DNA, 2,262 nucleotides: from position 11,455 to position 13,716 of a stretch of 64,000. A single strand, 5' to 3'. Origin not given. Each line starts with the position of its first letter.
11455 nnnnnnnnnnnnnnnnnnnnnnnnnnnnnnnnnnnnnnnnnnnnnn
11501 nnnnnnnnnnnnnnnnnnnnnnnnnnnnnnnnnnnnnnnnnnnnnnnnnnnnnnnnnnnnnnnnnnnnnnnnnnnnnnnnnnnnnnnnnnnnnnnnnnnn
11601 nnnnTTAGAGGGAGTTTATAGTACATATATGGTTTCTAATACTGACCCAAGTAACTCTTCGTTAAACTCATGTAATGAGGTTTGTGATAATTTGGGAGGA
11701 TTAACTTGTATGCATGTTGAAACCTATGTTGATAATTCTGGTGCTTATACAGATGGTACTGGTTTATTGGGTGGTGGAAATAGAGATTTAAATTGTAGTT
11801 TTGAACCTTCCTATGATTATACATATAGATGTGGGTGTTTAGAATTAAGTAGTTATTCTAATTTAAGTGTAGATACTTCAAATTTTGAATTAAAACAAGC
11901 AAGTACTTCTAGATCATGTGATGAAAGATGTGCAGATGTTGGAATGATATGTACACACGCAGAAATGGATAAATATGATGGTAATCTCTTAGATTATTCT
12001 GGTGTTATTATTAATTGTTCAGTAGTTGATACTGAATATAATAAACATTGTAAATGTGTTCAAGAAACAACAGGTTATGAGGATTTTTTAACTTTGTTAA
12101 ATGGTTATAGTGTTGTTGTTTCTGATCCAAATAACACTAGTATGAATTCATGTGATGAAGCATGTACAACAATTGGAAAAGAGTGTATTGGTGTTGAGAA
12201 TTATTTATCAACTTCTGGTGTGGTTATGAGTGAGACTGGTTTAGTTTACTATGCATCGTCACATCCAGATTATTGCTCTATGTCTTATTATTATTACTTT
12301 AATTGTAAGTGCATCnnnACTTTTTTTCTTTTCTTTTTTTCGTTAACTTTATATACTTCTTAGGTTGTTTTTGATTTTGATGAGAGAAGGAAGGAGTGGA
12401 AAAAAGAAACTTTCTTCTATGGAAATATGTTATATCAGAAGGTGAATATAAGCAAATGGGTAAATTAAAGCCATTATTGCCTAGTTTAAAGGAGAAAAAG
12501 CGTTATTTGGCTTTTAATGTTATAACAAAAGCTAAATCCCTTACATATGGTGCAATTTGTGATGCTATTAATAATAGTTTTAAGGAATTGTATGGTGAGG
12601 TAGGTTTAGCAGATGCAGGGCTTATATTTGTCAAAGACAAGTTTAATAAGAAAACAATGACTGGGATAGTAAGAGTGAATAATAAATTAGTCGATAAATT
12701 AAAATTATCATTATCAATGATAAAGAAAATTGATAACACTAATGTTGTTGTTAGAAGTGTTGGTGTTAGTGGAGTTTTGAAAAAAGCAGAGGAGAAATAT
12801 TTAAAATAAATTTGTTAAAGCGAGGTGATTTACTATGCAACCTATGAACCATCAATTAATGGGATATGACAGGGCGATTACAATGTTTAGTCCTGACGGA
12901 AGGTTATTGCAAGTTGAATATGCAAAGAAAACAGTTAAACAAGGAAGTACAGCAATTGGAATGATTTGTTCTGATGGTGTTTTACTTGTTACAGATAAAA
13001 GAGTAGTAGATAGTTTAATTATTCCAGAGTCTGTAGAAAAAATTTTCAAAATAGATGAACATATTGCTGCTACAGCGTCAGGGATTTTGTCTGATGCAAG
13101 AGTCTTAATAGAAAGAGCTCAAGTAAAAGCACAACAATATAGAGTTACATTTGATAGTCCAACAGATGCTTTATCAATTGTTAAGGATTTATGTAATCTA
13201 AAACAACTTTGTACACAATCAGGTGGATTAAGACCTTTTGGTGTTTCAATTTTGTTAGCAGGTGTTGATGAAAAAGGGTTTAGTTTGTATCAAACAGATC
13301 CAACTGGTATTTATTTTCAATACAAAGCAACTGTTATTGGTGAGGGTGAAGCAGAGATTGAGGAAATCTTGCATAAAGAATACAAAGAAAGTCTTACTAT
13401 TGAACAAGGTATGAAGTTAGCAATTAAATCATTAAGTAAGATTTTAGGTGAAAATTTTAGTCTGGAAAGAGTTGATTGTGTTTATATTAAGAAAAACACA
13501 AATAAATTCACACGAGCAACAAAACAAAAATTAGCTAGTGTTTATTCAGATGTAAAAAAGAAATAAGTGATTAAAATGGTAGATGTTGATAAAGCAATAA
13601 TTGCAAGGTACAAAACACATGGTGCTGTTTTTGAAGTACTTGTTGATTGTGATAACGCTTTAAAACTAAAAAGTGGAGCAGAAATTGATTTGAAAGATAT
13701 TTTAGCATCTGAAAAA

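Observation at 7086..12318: Cluster of three secreted acidic Cys-rich surface proteins with TSP3-like Ca-binding repeats and a novel triplicated C-terminal six-Cys module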

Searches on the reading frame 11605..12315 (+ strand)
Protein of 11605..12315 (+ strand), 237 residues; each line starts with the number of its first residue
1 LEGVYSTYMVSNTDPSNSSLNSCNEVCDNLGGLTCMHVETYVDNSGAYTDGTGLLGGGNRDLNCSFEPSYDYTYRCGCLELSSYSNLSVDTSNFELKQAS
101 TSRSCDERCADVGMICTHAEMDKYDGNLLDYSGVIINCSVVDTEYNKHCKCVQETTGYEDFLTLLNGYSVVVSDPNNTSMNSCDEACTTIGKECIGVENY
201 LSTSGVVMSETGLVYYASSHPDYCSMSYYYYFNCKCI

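Call 12: find_homologous_proteins(query=window:11605-12315:+, max_evalue=0.01)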
Query seq(237 aa): 110 candidates shared short words with the query, none scored E <= 0.01.

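Call 27: predict_structure(alignment_id=A2)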
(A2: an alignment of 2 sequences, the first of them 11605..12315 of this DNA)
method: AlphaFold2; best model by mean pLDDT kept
length: 237 residues; sequences in the alignment: 2
mean_pLDDT: 44.4   pTM: 0.34
mean pLDDT of the five models: 44.4, 42.7, 42.5, 39.5, 36.6
residues with pLDDT >= 90: 0; 70-90: 0; 50-70: 67; < 50: 170
segments of 3 or more residues with pLDDT < 50: 1-20, 38-74, 81-103, 115-146, 151-167, 174-180, 199-229
pLDDT, mean of each block of 10 residues (from residue 1): 35 43 60 54 40 32 37 52 40 40 52 50 39 34 45 43 47 46 57 52 41 34 37 56
secondary structure, 60 per line:
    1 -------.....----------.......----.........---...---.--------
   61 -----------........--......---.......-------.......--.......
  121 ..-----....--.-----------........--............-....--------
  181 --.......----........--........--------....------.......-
elements in order: E8-12 H23-29 E34-42 E46-48 E72-79 H82-87 E91-97 H105-111 E114-122 E128-131 E146-153 H156-167 E169-172 H183-189 E194-201 E204-211 H220-223 E230-236

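Call 28: search_protein_representatives(alignment_id=A2)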
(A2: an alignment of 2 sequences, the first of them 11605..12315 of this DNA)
Query: 2 sequences, 272 profile positions. Proteins with E-value up to 0.001 (for the whole library): 4; up to 1e-10: 3; up to 1e-30: 2. The best 4 are listed.
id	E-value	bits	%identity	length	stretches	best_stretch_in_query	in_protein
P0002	6.8e-145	498.0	-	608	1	1-272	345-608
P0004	6.3e-125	432.6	-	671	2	1-139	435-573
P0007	9.8e-17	77.7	-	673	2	1-144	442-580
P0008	2.5e-10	56.7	-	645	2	1-141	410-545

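Call 30: find_encoding_contigs(protein=P0007, flank=10000, max_places=4)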
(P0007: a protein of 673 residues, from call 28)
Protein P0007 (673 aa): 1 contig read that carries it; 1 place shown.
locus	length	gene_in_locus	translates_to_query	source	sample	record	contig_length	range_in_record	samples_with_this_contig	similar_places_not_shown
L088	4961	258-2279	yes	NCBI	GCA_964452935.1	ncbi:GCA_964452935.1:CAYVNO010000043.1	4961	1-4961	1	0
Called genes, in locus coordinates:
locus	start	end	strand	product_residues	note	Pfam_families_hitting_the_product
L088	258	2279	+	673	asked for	-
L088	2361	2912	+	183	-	-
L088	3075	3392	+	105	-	PF01900:RNase_P_Rpp14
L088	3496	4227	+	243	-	PF10584:Proteasome_A_N, PF00227:Proteasome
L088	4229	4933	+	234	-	PF01172:SBDS_N, PF09377:SBDS_domain_II, PF20268:SBDS_C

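Call 31: find_encoding_contigs(protein=P0008, flank=10000, max_places=4)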
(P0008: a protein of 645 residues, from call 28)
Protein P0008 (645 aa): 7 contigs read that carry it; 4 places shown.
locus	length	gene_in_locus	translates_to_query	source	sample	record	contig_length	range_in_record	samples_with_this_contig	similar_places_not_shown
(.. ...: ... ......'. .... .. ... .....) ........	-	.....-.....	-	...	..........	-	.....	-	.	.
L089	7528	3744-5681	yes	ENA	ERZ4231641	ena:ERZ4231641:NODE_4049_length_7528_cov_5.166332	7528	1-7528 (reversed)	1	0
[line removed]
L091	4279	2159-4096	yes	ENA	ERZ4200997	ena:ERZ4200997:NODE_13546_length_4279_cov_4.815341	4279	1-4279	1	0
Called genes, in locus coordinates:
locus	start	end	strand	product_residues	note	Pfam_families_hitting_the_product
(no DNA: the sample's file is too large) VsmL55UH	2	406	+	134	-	-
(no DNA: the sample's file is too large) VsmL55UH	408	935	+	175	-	-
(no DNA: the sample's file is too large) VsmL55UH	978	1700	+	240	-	PF00483:NTP_transferase, PF12804:NTP_transf_3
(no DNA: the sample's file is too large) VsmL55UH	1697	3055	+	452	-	PF02878:PGM_PMM_I, PF02879:PGM_PMM_II, PF02880:PGM_PMM_III, PF00408:PGM_PMM_IV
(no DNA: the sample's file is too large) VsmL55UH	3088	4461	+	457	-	-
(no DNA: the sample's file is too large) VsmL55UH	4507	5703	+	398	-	-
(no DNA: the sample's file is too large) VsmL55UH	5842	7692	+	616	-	-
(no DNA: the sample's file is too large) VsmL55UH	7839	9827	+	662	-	PF02412:TSP_3 (faint)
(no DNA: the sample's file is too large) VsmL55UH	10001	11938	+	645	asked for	-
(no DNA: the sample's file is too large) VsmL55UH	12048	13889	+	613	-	-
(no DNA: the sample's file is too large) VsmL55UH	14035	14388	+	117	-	PF01900:RNase_P_Rpp14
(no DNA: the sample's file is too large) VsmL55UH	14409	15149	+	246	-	PF10584:Proteasome_A_N, PF00227:Proteasome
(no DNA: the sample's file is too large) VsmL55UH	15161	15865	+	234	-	PF01172:SBDS_N, PF09377:SBDS_domain_II, PF20268:SBDS_C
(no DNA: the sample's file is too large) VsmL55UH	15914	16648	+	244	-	PF14382:ECR1_N (weak), PF22625:ECR1_N_2 (faint), PF21266:S1_RRP4 (weak), PF00013:KH_1, PF15985:KH_6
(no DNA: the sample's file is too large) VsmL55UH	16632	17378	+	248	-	PF01138:RNase_PH, PF03725:RNase_PH_C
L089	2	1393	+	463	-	?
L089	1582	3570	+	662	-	PF02412:TSP_3 (faint)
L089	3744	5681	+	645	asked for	-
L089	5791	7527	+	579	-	?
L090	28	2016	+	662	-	PF02412:TSP_3 (faint)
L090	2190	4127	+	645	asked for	-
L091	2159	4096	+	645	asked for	-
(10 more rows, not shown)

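Call 35: find_homologous_proteins(query=A3, max_evalue=0.01)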
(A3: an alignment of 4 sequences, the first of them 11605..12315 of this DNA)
Query A3 (4 sequences): 1224 candidates shared short words with the query, none scored E <= 0.01.

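Call 36: find_related_loci(query=A3, collection=metagenome_contigs, flank=8000)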
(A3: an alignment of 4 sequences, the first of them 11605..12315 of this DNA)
Query A3 (237 aa) in metagenome_contigs; peptide patterns used: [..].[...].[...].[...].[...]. (x = any residue, [..] = any of these).
44 stretches matched a pattern, but none encodes a relative of the query by tblastn (E <= 1e-3).

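Call 43: search_protein_families(library=pfam, proteins=[P0007, P0008, L089:1582-3570:+, L089:5791-7527:+, L089:2-1393:+, L088:2361-2912:+], max_evalue=0.1)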
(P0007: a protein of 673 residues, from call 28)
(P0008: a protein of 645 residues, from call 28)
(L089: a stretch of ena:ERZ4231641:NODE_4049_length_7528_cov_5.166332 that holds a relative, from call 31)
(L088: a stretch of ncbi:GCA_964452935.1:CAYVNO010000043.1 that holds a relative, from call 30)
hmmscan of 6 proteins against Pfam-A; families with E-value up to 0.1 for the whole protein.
P0007 (673 aa): 0 families

P0008 (645 aa): 1 family
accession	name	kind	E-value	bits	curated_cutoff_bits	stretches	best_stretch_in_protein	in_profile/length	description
PF02412.23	TSP_3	-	0.00047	20.2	25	1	132-159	1-26/36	Thrombospondin type 3 repeat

L089:1582-3570:+ (662 aa): 4 families
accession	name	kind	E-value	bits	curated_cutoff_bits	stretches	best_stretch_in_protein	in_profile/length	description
PF02412.23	TSP_3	-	6.4e-10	39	25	3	115-156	2-36/36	Thrombospondin type 3 repeat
PF21743.3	PTM_DIR17_Tudor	-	0.049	13.9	27.2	1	481-505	18-42/48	PTM/DIR17-like, Tudor domain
PF06739.17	SBBP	-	0.054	13.9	20.5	0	574-592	10-28/38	Beta-propeller repeat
PF09076.15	Crystall_2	-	0.067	13.4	25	0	471-517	18-62/70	Beta/Gamma crystallin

L089:5791-7527:+ (579 aa): 2 families
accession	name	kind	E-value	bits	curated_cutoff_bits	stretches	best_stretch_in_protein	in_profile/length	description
PF07705.17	CARDB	-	0.0011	19.6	22.7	0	43-105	3-64/101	CARDB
PF02412.23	TSP_3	-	0.047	13.8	25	0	151-167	14-30/36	Thrombospondin type 3 repeat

L089:2-1393:+ (463 aa): 1 family
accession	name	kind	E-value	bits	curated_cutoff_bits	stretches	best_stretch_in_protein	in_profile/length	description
PF07705.17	CARDB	-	4.6e-05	24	22.7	1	332-436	8-96/101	CARDB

L088:2361-2912:+ (183 aa): 1 family
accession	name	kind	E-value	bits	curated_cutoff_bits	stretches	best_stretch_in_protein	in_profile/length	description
PF15524.11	Ntox17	-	0.011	16.4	25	1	38-95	39-96/98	Novel toxin 17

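Call 66: find_related_loci(query=P0008, collection=metagenome_contigs, flank=10000)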
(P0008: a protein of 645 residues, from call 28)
Query P0008 (645 aa) in metagenome_contigs; peptide patterns used: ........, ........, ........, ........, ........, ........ (x = any residue, [..] = any of these).
32 stretches matched a pattern, but none encodes a relative of the query by tblastn (E <= 1e-3).

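Call 67: find_related_loci(query=A3, collection=viral_contigs, flank=5000)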
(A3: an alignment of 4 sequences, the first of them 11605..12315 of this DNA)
Query A3 (237 aa) in viral_contigs; peptide patterns used: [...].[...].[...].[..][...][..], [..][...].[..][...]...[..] (x = any residue, [..] = any of these).
301 stretches matched a pattern, but none encodes a relative of the query by tblastn (E <= 1e-3).

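Call 96: search_protein_families(library=ncbifam, proteins=[P0007, P0008, L089:1582-3570:+, L089:5791-7527:+], max_evalue=0.01)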
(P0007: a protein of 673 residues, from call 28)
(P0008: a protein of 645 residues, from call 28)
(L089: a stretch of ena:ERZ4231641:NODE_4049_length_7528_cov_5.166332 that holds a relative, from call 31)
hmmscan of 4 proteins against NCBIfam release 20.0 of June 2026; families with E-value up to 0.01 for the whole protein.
P0007 (673 aa): 1 family
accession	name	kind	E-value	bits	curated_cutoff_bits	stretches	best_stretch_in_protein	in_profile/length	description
NF033662.1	acid_disulf_rpt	repeat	5.4e-13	48.4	41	3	365-388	5-28/32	acidic double-disulfide repeat-containing protein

P0008 (645 aa): 2 families
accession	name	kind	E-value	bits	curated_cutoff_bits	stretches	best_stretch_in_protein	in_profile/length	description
NF033662.1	acid_disulf_rpt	repeat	4.6e-18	64.6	41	5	204-227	5-28/32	acidic double-disulfide repeat-containing protein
NF047638.1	throspo3_MtsC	equivalog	6.9e-05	21.9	350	1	113-287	70-231/428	cell-cell cohesion MYXO-CTERM protein MtsC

L089:1582-3570:+ (662 aa): 2 families
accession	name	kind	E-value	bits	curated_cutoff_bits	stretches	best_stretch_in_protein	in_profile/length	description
NF047638.1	throspo3_MtsC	equivalog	1.3e-27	96.8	350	3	196-276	47-124/428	cell-cell cohesion MYXO-CTERM protein MtsC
NF045500.1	Omp28_seleno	equivalog_domain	6.9e-07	28.9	200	2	264-302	274-312/377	Omp28-related selenoprotein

L089:5791-7527:+ (579 aa): 2 families
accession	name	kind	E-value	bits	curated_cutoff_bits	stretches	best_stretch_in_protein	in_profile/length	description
NF047638.1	throspo3_MtsC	equivalog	1.8e-07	30.4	350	1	148-195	62-109/428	cell-cell cohesion MYXO-CTERM protein MtsC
NF045500.1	Omp28_seleno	equivalog_domain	2.7e-07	30.3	200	1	146-190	268-312/377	Omp28-related selenoprotein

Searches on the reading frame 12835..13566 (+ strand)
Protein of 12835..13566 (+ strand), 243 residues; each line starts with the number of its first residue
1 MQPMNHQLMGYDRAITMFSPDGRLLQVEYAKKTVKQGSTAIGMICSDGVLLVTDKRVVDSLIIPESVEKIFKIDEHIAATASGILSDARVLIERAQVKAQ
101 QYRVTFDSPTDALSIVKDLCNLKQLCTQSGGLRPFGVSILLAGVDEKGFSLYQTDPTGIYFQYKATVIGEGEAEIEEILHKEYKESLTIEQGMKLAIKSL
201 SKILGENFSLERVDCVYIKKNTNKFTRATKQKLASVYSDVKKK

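Call 22: find_encoding_contigs(protein=window:12835-13566:+, flank=10000, max_places=6)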
Protein window:12835-13566:+ (243 aa): 16 contigs read that carry it; 6 places shown.
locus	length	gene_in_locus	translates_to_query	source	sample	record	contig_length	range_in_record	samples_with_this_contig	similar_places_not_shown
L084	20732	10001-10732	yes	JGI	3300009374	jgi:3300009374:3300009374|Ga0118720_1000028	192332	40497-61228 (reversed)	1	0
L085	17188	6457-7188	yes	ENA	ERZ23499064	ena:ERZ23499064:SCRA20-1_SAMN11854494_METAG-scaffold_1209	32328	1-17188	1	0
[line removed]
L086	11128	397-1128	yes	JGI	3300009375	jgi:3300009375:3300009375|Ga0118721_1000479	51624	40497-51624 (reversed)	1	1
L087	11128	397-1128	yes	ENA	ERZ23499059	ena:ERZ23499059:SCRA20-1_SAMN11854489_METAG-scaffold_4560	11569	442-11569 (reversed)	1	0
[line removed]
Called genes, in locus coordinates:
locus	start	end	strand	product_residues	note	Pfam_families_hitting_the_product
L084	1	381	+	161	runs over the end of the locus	-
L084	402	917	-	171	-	-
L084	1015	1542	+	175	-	-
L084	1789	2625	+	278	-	PF00483:NTP_transferase, PF12804:NTP_transf_3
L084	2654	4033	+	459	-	PF02878:PGM_PMM_I, PF02879:PGM_PMM_II, PF02880:PGM_PMM_III, PF00408:PGM_PMM_IV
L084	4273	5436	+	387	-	-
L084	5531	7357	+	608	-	-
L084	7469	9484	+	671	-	-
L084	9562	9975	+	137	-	PF01900:RNase_P_Rpp14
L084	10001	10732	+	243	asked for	PF10584:Proteasome_A_N, PF00227:Proteasome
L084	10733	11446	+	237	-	PF01172:SBDS_N, PF09377:SBDS_domain_II, PF20268:SBDS_C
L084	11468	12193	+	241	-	PF14382:ECR1_N (weak), PF21266:S1_RRP4, PF00013:KH_1, PF15985:KH_6 (weak)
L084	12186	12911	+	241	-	PF01138:RNase_PH, PF03725:RNase_PH_C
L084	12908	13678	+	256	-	PF01138:RNase_PH, PF03725:RNase_PH_C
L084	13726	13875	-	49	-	-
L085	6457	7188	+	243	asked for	PF10584:Proteasome_A_N, PF00227:Proteasome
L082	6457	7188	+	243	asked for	PF10584:Proteasome_A_N, PF00227:Proteasome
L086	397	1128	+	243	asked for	PF10584:Proteasome_A_N, PF00227:Proteasome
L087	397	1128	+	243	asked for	PF10584:Proteasome_A_N, PF00227:Proteasome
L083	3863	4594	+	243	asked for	PF10584:Proteasome_A_N, PF00227:Proteasome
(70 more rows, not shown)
